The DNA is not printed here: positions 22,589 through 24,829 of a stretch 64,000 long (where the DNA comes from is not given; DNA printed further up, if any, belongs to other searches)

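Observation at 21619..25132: Self-contained HTH / ABC-type ATPase / HNH nuclease cassette (Septu-like candidate defence system) inside the capsule locus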

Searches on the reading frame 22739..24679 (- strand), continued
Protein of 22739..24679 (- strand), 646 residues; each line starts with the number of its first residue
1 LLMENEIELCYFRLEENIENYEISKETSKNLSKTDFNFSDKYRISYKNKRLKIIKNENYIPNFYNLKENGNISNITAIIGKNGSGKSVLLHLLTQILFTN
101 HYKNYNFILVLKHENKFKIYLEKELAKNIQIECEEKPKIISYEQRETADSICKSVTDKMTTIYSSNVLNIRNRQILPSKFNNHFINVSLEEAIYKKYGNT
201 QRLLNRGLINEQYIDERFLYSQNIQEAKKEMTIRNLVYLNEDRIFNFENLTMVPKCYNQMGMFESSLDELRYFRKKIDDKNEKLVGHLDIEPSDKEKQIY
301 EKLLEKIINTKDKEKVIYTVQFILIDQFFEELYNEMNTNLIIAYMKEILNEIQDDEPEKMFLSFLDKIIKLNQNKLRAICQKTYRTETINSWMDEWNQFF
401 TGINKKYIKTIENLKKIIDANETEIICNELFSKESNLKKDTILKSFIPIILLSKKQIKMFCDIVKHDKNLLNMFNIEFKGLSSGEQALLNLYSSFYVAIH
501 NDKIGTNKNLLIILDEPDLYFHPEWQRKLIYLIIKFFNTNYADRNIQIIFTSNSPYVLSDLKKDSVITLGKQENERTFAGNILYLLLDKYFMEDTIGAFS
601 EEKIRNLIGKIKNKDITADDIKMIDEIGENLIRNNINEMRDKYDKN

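Call 29: search_solved_structures(query=window:22739-24673:-, max_evalue=0.01, show_alignments=1)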
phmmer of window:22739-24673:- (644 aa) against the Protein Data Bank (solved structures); distinct sequences matched with E-value up to 0.01: 12.
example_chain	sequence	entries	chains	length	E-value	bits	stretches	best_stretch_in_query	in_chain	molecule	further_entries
8ee4_A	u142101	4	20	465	9.1e-06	27.9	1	508-573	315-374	PtuA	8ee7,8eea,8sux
9u9y_A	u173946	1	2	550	1.4e-05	27.3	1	475-564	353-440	AAA family ATPase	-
9vkz_A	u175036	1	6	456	1.5e-05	27.2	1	435-564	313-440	Retron Ec78 probable ATPase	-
9vh1_D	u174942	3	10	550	2.2e-05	26.7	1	435-564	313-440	Retron Ec78 probable ATPase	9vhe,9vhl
9kjx_B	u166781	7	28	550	2.6e-05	26.4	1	475-564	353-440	AAA family ATPase | Retron I-A effector PtuA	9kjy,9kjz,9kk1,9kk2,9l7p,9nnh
9nnb_C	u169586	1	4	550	6.8e-05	25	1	475-564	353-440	Retron I-A effector PtuA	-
9nnk_C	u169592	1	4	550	0.00014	24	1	509-564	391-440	Retreon I-A effector PtuA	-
9e8z_C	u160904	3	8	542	0.00017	23.8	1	439-567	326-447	Retron Ec83 probable ATPase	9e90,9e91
22bu_B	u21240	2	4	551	0.00017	23.7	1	460-560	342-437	AAA family ATPase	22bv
6p74_A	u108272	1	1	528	0.001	21.1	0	482-572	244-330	Putative ATP-dependent endonuclease of the OLD family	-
22et_E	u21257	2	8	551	0.002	20.2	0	460-560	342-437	PtuA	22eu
8v46_A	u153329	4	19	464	0.002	20.2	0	58-106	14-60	AriA antitoxin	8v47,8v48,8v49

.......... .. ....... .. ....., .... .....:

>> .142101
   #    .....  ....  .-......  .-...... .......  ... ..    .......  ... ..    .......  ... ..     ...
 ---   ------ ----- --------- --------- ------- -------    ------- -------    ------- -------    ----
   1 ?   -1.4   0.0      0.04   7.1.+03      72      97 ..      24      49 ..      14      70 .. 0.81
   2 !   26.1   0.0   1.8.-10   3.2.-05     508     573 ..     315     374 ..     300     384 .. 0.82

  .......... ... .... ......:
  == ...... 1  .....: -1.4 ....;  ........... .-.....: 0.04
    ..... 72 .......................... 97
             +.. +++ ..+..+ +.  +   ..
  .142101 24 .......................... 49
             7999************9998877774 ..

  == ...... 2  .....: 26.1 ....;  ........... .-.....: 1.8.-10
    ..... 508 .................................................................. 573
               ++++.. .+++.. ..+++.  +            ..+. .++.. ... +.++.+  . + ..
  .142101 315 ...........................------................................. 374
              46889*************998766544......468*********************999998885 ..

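Call 43: search_protein_families(library=pfam, proteins=[L002:6582-6899:+, L002:6868-7959:+, L005:7361-7948:+, L010:7365-7898:+], max_evalue=0.01)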
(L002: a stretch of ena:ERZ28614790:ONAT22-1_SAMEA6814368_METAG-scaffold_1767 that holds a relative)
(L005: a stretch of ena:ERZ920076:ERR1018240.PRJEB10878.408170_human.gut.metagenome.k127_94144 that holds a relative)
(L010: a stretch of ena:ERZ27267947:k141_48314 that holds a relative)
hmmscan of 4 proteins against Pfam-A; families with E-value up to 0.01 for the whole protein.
L002:6582-6899:+ (105 aa): 2 families
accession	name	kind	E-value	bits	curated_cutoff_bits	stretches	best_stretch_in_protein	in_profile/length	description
PF06769.20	YoeB_toxin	-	0.00027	21.3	27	1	50-89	35-74/80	YoeB-like toxin of bacterial type II toxin-antitoxin system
PF05015.19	HigB-like_toxin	-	0.00046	21.1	27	1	13-96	10-91/91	RelE-like toxin of type II toxin-antitoxin system HigB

L002:6868-7959:+ (363 aa): 6 families
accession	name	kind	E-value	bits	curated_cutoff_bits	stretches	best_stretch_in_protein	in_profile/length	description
PF01381.28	HTH_3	-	1.9e-11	44.2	23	1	20-73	1-54/55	Helix-turn-helix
PF12844.13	HTH_19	-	1.3e-05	25.5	30.2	1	18-62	2-46/64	Helix-turn-helix domain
PF13443.12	HTH_26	-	0.00015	22.4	22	1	20-55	2-38/63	Cro/C1-type HTH DNA-binding domain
PF06114.19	Peptidase_M78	-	0.00018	21.7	22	1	258-322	39-105/123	IrrE N-terminal-like domain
PF15943.11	YdaS_toxin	-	0.0028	17.9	30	0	31-65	11-45/65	Bacterial toxin YdaS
PF13560.12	HTH_31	-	0.0052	17.5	27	1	27-69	13-56/64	Helix-turn-helix domain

L005:7361-7948:+ (195 aa): 1 family
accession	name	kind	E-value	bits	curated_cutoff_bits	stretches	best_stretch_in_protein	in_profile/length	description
PF22251.1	PFF1_TM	-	0.00017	21.7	32.3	1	14-138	105-228/300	Vacuolar membrane protease, transmembrane domain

L010:7365-7898:+ (177 aa): 1 family
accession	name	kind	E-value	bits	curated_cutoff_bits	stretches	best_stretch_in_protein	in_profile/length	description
PF22251.1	PFF1_TM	-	0.0011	19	32.3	1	12-139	103-229/300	Vacuolar membrane protease, transmembrane domain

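Call 44: search_protein_families(library=ncbifam, proteins=[L002:6868-7959:+, L005:7361-7948:+], max_evalue=0.01)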
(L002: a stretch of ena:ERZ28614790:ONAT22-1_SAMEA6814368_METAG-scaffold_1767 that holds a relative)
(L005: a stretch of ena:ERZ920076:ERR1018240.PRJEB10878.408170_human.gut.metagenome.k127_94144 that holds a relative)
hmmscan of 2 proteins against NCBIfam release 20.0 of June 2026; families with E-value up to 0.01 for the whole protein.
L002:6868-7959:+ (363 aa): 4 families
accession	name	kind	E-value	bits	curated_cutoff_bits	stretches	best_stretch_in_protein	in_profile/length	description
TIGR02607.1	antidote_HigA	equivalog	1.9e-15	56.5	47.7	1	14-87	5-79/81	HigA family addiction module antitoxin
TIGR04111.1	BcepMu_gp16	hypoth_equivalog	8.5e-05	22.4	34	1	19-53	4-38/55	phage-associated protein, BcepMu gp16 family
NF010465.0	PRK13890.1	equivalog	0.00089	19.3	96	1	23-85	13-74/121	conjugal transfer protein TrbA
TIGR00180.1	parB_part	domain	0.0036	17.1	58.45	1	18-84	110-175/186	ParB/RepB/Spo0J family partition protein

L005:7361-7948:+ (195 aa): 1 family
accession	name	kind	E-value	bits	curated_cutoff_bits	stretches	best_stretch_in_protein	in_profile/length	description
NF047351.1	lipase_YSIRK_Sa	exception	0.0083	14.5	650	1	30-150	30-149/704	YSIRK-targeted triacylglycerol lipase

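Call 52: predict_structure(alignment_id=A2)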
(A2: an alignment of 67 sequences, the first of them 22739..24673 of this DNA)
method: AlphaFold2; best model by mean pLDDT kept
length: 644 residues; sequences in the alignment: 67
mean_pLDDT: 77.5   pTM: 0.75
mean pLDDT of the five models: 77.5, 77.3, 76.3, 75.8, 75.2
residues with pLDDT >= 90: 132; 70-90: 355; 50-70: 85; < 50: 72
segments of 3 or more residues with pLDDT < 50: 167-178, 196-215, 258-263, 277-286, 570-574, 579-591, 642-644
pLDDT, mean of each block of 10 residues (from residue 1): 84 66 72 89 90 87 81 86 83 71 81 90 87 88 69 86 64 48 76 54 40 50 74 82 79 66 64 57 52 89 89 92 90 79 89 91 90 85 79 88 93 89 82 64 88 86 86 85 86 80 76 85 85 89 91 78 74 49 43 71 81 81 75 78 46
secondary structure, 60 per line:
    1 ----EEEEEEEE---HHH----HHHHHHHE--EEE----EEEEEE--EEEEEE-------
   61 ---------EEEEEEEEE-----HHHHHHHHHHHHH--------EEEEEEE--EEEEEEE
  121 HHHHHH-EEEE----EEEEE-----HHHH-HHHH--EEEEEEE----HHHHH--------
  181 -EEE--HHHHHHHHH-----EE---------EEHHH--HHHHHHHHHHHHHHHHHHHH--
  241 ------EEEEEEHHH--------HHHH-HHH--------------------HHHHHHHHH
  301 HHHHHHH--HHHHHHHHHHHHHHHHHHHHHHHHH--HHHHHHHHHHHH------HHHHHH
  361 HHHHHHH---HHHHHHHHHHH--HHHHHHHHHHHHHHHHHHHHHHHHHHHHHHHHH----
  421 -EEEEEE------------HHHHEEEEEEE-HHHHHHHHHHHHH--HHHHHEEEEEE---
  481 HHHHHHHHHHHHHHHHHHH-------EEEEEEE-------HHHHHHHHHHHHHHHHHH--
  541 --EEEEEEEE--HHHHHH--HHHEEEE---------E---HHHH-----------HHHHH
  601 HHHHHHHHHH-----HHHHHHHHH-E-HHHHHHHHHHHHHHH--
elements in order: E5-12 H23-29 E33-35 E40-45 E48-53 E70-78 H84-96 E105-111 E114-120 H121-126 E128-131 E136-140 H146-149 H151-154 E157-163 H168-172 E182-184 H187-195 H219-238 E247-252 H264-267 H292-307 H310-334 H337-348 H355-367 H371-381 H384-416 E422-427 H440-443 E444-450 H452-464 H467-471 E472-477 H481-499 E507-513 H521-538 E543-550 H553-558 E564-567 H581-584 H596-610 H616-624 H628-642

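Call 55: fold_search(model_id=the predicted structure, library=pdb)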
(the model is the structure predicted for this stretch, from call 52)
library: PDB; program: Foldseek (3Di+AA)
matches with E <= 10: 859; with E <= 0.001: 53
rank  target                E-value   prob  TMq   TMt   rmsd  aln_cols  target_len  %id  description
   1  9kjx_C                2.1e-08  1.00  0.24  0.28  17.6       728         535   11  Cryo-EM structure of the Retron-Eco7 complex (state 1) (released 2025-11-12)
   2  9e8z_D                5.5e-08  1.00  0.27  0.32  18.7       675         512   10  4-component structure of retron Ec83 (released 2025-07-02)
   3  9kjz_B                7.8e-08  1.00  0.23  0.27  18.9       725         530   12  Cryo-EM structure of the Retron-Eco7 complex (state 3) (released 2025-11-12)
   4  9n69_B                1.1e-07  1.00  0.26  0.31  17.4       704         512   12  Structure of the retron IA complex with HNH nuclease in the "down" orientation (released 2025-04-23)
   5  9kjx_B                1.1e-07  1.00  0.23  0.27  20.5       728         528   12  Cryo-EM structure of the Retron-Eco7 complex (state 1) (released 2025-11-12)
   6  9n6b_A                1.1e-07  1.00  0.26  0.31  18.0       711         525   12  Structure of the retron IA complex with HNH nuclease in the "up" orientation (released 2025-04-23)
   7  9kjx_E                1.4e-07  1.00  0.25  0.30  16.6       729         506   11  Cryo-EM structure of the Retron-Eco7 complex (state 1) (released 2025-11-12)
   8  9kjx_D                1.7e-07  1.00  0.24  0.28  16.7       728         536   11  Cryo-EM structure of the Retron-Eco7 complex (state 1) (released 2025-11-12)
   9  9kjz_C                2.0e-07  1.00  0.23  0.27  17.7       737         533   11  Cryo-EM structure of the Retron-Eco7 complex (state 3) (released 2025-11-12)
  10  9kjy_E                2.6e-07  1.00  0.25  0.31  16.8       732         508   11  Cryo-EM structure of the Retron-Eco7 complex (state 2) (released 2025-11-12)
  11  9kk2_E                3.3e-07  1.00  0.25  0.31  16.7       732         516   10  Cryo-EM structure of the Retron-Eco7 complex (state 5) (released 2025-11-12)
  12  9n6b_B                3.3e-07  1.00  0.26  0.31  17.6       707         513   13  Structure of the retron IA complex with HNH nuclease in the "up" orientation (released 2025-04-23)
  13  9nnh_C                3.7e-07  1.00  0.24  0.28  16.9       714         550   11  Cryo-EM structure of the Retron Ec78 complex, PtuA:PtuB:RT (4:2:2) (released 2025-10-08)
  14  9kjy_D                5.3e-07  1.00  0.24  0.28  16.8       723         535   12  Cryo-EM structure of the Retron-Eco7 complex (state 2) (released 2025-11-12)
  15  9n69_A                5.5e-07  1.00  0.26  0.31  17.9       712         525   12  Structure of the retron IA complex with HNH nuclease in the "down" orientation (released 2025-04-23)
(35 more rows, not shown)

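Call 60: find_related_loci(query=A4, collection=metagenome_contigs, flank=8000)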
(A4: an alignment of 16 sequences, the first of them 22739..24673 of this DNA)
Query A4 (644 aa) in metagenome_contigs; peptide patterns used: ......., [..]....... (x = any residue, [..] = any of these).
178 stretches matched a pattern; 67 encode a relative of the query (tblastn E <= 1e-3); 66 distinct loci.
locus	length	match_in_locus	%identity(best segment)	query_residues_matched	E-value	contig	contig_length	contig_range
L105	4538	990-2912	45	1-644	1e-154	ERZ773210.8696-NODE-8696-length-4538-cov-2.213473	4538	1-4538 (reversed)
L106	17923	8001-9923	44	1-644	1e-149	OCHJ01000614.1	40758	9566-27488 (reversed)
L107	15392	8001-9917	43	1-642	2e-144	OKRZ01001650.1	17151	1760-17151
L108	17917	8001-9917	43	1-642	8e-143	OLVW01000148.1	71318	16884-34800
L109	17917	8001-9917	43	1-642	1e-141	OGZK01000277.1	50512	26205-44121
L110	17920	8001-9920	44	1-644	1e-142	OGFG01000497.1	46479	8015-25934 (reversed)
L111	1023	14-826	53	372-644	1e-87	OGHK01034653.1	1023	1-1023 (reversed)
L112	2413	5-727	56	401-644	7e-79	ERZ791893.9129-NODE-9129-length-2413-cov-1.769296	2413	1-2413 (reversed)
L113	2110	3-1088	44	226-584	9e-72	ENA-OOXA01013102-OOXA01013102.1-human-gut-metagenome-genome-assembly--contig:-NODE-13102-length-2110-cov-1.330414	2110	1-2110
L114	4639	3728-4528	41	1-272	4e-51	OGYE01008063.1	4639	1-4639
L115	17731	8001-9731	41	24-640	9e-35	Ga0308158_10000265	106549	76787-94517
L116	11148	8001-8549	42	470-640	3e-33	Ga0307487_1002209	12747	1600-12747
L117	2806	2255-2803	45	1-189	3e-33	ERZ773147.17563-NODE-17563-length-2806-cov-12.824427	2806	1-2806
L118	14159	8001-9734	27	54-632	2e-30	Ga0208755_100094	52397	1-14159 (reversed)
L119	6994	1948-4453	39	467-637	2e-30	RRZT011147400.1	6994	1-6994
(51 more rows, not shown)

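Call 61: find_related_loci(query=A4, collection=viral_contigs, flank=8000)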
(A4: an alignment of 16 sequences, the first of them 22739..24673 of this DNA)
Query A4 (644 aa) in viral_contigs; peptide patterns used: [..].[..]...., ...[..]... (x = any residue, [..] = any of these).
163 stretches matched a pattern, but none encodes a relative of the query by tblastn (E <= 1e-3).

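Call 65: search_protein_families(library=pfam, proteins=[L108:241-3774:+, L108:4676-5440:+, L108:5639-6958:+, L108:6946-7575:+, L108:11077-15150:+, L108:15060-15527:+, L108:15574-16335:+, L108:16469-17200:+], max_evalue=0.001)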
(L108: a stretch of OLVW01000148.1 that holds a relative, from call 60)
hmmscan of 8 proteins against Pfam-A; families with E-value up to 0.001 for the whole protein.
L108:241-3774:+ (1177 aa): 3 families
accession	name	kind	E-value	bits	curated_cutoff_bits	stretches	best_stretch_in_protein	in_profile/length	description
PF00331.26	Glyco_hydro_10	-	1.9e-24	86.9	22.1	1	240-553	9-277/311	Glycosyl hydrolase family 10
PF07523.18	Big_3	-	4e-09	37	21.2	1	638-706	2-68/68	Bacterial Ig-like domain (group 3)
PF00404.24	Dockerin_1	-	7.3e-08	32.9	22.9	1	1119-1160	2-43/57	Dockerin type I domain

L108:4676-5440:+ (254 aa): 1 family
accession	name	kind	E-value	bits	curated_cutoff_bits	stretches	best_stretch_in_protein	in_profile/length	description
PF19952.5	DUF6414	-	1.5e-05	25.3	25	1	3-253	1-283/283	Domain of unknown function (DUF6414)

L108:5639-6958:+ (439 aa): 1 family
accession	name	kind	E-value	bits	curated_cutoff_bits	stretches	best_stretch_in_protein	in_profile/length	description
PF13304.12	AAA_21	-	1.8e-37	130.5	27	1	64-378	2-304/304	AAA domain, putative AbiEii toxin, Type IV TA system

L108:6946-7575:+ (209 aa): 1 family
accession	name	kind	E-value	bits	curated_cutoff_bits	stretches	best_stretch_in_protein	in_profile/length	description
PF13707.11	RloB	-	7.2e-32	111.6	31.5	1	20-200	1-194/195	RloB-like protein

L108:11077-15150:+ (1357 aa): 2 families
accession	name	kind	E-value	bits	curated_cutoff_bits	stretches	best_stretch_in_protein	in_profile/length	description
PF03442.20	CBM_X2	-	1.2e-06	28.9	28.9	1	1212-1278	14-77/83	Carbohydrate binding domain X2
PF02892.21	zf-BED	-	0.0002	21.7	20.6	0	917-936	14-33/44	BED zinc finger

L108:15060-15527:+ (155 aa): 1 family
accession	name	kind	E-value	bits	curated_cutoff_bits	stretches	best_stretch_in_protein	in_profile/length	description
PF18692.7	DUF5640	-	2.1e-18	66.4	28.5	1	67-144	1-80/85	Family of unknown function (DUF5640)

L108:15574-16335:+ (253 aa): 1 family
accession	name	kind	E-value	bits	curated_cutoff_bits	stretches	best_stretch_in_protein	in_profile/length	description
PF04203.18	Sortase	-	7.6e-10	39.1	26.6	1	93-246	6-120/125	Sortase domain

L108:16469-17200:+ (243 aa): 0 families

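Call 71: search_dna_similar(query=window:22739-24673:-, collection=phages, mode=protein, max_rows=10)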
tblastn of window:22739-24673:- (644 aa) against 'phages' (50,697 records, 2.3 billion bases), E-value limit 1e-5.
Records with a match: 1; places in all: 1; records where one place covers at least 80% of the query: 0.
Best place of each record, by identity: <60% 1.
By first word of the organism name: Bacteriophage 1.
By host as written in the record: - 1.
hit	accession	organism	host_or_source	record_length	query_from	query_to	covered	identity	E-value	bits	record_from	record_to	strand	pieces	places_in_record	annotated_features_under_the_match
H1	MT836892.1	Bacteriophage sp.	human fecal samples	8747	503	640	21%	25.8%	1e-6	58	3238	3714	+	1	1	record has no annotation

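Call 74: search_solved_structures(query=A2, max_evalue=0.001)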
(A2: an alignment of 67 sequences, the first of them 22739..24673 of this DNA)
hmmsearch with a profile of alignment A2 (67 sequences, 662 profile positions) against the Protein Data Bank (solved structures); distinct sequences matched with E-value up to 0.001: 66 (the best 60 are shown).
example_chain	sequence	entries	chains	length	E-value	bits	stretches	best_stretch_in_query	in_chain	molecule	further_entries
9vkz_A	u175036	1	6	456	6e-21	78.2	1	354-545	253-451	Retron Ec78 probable ATPase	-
9kjx_B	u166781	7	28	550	2.4e-20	76.2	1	355-546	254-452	AAA family ATPase | Retron I-A effector PtuA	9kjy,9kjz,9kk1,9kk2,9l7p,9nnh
9u9y_A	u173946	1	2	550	1.7e-19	73.4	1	355-546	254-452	AAA family ATPase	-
9n69_A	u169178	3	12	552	3.1e-19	72.6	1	354-541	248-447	AAA family ATPase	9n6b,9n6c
9vh1_D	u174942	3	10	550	5e-19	71.9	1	354-549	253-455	Retron Ec78 probable ATPase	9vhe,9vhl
9nnb_C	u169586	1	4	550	1.2e-18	70.7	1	355-546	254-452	Retron I-A effector PtuA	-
8ee4_A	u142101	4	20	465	1e-17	67.5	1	416-545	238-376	PtuA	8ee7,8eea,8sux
9nnk_C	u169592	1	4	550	2.9e-17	66.1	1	355-546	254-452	Retreon I-A effector PtuA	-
9e8z_C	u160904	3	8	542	2.7e-16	62.9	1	264-542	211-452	Retron Ec83 probable ATPase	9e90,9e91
8ux9_B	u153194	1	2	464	6.4e-16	61.6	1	354-525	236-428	AriA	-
8v45_A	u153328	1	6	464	6.5e-16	61.6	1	354-525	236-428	AriA antitoxin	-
22bu_B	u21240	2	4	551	1.3e-15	60.6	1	369-527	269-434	AAA family ATPase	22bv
8v46_A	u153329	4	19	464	3.1e-14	56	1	354-525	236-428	AriA antitoxin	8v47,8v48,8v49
22et_E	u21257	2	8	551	1.2e-13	54.1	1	386-527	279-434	PtuA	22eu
9o4a_A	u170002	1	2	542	1.7e-12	50.3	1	262-542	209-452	Retron Ec83 probable ATPase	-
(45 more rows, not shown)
